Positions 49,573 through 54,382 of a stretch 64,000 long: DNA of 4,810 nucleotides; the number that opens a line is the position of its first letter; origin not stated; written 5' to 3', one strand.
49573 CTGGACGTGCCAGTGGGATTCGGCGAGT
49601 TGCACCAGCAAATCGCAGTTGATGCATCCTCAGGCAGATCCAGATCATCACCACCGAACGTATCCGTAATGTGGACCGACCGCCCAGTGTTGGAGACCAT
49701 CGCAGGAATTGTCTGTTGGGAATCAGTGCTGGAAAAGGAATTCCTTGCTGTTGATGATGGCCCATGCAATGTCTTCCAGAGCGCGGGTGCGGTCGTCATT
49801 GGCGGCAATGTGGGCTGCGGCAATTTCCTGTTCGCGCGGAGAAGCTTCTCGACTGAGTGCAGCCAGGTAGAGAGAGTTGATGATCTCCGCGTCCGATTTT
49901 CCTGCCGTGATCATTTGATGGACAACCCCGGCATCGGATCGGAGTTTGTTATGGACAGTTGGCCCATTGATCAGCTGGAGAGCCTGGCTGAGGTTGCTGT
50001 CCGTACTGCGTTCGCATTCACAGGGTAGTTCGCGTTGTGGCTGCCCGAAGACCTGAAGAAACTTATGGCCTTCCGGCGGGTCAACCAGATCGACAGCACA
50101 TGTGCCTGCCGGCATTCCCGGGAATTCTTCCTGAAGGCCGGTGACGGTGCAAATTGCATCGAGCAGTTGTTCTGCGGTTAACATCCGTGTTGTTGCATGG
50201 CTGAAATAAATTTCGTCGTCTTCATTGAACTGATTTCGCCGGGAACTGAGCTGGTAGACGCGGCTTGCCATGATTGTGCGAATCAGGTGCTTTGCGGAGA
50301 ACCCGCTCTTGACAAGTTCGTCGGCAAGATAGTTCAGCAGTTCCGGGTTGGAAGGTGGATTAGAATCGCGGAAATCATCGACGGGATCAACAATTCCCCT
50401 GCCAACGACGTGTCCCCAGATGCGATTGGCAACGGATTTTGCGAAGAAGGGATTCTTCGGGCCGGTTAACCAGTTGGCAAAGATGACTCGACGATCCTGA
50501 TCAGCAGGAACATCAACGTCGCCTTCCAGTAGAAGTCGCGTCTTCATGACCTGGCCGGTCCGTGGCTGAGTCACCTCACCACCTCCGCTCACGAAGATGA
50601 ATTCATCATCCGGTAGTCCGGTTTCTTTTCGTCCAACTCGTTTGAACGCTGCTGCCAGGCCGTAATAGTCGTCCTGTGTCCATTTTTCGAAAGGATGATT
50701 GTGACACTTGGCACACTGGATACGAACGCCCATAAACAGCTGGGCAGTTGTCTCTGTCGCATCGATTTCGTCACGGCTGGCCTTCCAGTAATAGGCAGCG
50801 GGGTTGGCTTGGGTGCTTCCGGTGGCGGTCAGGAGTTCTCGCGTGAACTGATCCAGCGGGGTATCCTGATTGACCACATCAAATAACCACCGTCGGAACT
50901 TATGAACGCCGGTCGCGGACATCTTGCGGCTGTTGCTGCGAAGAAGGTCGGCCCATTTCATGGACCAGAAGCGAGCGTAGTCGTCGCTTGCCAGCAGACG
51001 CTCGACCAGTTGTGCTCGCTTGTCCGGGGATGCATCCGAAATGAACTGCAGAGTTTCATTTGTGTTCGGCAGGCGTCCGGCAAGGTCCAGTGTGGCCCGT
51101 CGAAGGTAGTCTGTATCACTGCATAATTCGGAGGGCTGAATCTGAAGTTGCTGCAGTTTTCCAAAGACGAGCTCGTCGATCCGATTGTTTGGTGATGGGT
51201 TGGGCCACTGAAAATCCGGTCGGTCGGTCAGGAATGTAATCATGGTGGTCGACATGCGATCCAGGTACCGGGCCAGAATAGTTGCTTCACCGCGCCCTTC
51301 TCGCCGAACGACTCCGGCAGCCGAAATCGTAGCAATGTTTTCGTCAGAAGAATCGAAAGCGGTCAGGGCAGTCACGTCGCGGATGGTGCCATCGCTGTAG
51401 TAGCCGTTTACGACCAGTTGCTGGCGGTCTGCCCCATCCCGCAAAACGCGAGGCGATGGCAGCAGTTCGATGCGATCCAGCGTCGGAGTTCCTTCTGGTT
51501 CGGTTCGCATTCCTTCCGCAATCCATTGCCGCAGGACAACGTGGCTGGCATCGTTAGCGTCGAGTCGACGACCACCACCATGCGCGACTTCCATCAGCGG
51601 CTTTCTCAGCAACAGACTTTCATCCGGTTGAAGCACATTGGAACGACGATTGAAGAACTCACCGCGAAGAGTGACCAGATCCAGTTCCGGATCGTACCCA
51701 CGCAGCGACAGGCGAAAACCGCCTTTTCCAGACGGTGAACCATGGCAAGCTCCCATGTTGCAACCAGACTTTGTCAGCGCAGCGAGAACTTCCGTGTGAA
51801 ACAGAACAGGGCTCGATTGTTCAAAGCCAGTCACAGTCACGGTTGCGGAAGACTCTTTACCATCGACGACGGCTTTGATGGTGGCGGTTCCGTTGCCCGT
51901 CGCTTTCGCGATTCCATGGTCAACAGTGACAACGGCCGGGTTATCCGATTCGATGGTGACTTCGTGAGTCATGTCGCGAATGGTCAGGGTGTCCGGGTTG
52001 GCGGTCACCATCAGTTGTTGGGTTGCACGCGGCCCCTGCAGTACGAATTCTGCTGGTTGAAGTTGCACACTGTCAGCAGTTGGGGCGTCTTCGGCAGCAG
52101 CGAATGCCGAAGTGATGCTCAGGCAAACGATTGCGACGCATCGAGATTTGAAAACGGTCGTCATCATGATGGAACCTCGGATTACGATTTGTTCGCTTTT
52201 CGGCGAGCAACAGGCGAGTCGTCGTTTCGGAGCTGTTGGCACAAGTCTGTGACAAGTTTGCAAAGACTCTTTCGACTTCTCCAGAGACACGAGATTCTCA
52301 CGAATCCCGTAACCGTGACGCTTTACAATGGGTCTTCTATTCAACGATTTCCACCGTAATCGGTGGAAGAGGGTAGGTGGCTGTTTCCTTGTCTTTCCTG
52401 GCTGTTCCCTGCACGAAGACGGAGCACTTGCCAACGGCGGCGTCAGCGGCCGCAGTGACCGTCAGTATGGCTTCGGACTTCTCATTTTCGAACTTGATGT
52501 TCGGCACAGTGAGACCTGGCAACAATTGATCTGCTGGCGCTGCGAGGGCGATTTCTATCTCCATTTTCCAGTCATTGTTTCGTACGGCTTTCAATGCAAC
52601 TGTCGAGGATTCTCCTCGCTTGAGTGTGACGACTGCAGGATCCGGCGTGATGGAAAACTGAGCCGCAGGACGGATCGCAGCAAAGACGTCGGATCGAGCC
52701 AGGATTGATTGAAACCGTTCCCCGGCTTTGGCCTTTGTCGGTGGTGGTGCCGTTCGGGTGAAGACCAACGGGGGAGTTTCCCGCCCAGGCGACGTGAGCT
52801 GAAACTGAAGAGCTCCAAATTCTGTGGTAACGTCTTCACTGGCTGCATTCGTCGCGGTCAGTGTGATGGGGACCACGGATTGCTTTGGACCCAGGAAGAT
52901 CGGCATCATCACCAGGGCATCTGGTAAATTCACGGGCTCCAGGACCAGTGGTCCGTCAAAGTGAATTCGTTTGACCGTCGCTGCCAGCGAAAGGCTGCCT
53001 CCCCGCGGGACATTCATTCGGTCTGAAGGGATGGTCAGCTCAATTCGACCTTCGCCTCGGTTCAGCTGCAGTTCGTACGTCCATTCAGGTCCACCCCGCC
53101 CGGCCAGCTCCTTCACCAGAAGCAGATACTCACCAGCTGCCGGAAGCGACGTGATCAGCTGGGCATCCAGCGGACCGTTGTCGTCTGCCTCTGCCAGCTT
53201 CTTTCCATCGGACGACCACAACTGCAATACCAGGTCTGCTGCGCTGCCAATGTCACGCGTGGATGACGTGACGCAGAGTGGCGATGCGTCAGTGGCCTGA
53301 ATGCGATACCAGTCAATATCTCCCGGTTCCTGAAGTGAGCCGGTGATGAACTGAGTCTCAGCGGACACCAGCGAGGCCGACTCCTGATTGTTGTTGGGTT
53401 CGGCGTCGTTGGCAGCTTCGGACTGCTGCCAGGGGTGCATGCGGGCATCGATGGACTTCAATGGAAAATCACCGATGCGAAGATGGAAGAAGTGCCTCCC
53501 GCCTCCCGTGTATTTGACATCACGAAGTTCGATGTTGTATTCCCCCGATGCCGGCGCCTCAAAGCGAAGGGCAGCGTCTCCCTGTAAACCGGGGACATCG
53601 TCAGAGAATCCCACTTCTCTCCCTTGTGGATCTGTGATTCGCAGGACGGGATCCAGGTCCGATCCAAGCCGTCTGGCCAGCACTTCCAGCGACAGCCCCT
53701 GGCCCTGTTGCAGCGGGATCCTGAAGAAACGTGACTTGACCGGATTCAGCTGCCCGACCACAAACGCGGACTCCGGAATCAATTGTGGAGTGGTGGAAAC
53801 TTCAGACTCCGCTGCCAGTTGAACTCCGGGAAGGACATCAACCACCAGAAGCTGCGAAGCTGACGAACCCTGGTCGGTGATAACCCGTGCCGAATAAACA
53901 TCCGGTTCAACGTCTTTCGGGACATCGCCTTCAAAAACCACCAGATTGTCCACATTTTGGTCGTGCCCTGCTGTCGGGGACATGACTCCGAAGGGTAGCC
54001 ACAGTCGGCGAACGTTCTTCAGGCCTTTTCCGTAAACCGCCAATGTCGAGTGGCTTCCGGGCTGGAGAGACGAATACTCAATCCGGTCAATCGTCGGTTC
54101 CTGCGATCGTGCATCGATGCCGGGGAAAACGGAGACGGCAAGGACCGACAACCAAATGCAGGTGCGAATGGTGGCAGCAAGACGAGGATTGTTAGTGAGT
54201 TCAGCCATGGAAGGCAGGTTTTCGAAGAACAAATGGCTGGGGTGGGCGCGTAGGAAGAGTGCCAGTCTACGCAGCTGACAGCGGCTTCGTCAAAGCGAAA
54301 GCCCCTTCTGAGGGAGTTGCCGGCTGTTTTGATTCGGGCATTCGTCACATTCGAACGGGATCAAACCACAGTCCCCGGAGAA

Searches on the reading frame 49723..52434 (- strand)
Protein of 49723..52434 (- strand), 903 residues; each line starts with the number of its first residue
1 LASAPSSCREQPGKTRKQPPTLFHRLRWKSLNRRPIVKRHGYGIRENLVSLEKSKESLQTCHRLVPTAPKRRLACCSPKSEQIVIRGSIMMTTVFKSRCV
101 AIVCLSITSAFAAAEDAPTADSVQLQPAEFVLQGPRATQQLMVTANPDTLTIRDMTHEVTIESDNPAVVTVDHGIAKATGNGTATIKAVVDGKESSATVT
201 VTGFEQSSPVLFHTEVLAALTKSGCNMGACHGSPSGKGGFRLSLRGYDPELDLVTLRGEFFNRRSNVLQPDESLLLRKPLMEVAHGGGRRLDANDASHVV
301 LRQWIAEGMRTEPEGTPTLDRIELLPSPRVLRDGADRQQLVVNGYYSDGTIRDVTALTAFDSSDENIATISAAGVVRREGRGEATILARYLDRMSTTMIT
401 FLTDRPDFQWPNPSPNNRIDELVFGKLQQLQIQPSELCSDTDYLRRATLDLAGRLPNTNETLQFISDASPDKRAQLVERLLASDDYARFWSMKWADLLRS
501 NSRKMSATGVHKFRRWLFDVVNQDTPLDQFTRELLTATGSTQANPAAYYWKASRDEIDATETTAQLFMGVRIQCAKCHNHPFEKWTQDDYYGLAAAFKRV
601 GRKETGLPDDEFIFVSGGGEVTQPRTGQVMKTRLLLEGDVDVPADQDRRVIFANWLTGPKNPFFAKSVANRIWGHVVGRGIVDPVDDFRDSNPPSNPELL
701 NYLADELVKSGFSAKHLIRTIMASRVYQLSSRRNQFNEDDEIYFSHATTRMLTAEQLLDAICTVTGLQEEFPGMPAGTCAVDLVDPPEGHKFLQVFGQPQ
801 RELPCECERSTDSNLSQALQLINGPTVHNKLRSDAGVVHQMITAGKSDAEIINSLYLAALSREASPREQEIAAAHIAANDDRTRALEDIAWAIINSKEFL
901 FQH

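Call 52: search_protein_families(library=pfam, proteins=[window:49723-52434:-], max_evalue=0.00001)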
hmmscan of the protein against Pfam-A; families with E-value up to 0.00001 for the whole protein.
window:49723-52434:- (903 aa): 3 families
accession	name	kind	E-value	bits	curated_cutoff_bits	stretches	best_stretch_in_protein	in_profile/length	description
PF07583.16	PSCyt2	-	4.5e-50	170.9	29.8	1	418-600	1-207/209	Protein of unknown function (DUF1549)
PF07587.16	PSD1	-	1.4e-49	169.2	28.5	1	648-875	1-243/244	Protein of unknown function (DUF1553)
PF02368.24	Big_2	-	4.1e-09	36.7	22.8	0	121-201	3-79/79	Bacterial Ig-like domain (group 2)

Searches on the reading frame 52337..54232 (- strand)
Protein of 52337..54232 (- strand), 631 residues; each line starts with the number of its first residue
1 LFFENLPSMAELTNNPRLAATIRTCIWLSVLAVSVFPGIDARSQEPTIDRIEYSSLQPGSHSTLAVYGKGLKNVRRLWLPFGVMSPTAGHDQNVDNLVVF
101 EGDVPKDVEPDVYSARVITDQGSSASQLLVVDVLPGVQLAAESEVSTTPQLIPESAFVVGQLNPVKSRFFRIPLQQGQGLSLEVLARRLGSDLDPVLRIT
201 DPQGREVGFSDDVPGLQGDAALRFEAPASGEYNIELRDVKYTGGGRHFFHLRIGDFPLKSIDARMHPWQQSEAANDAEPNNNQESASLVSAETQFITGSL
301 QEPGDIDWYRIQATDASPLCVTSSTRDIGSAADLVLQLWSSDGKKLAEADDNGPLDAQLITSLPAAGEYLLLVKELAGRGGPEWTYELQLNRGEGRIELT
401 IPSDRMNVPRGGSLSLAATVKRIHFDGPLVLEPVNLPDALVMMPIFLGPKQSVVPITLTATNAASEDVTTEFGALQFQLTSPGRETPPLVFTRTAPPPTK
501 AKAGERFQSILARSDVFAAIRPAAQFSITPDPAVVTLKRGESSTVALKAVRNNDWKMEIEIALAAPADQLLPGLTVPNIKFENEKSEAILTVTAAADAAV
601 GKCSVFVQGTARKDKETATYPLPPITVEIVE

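Call 52: search_protein_families(library=pfam, proteins=[window:52337-54232:-], max_evalue=0.00001)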
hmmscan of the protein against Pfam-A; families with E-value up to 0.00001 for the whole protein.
window:52337-54232:- (631 aa): 1 family
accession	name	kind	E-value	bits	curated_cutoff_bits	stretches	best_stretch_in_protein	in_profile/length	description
PF04151.21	PPC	-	3.8e-07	31.3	25.9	0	167-237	2-69/70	Bacterial pre-peptidase C-terminal domain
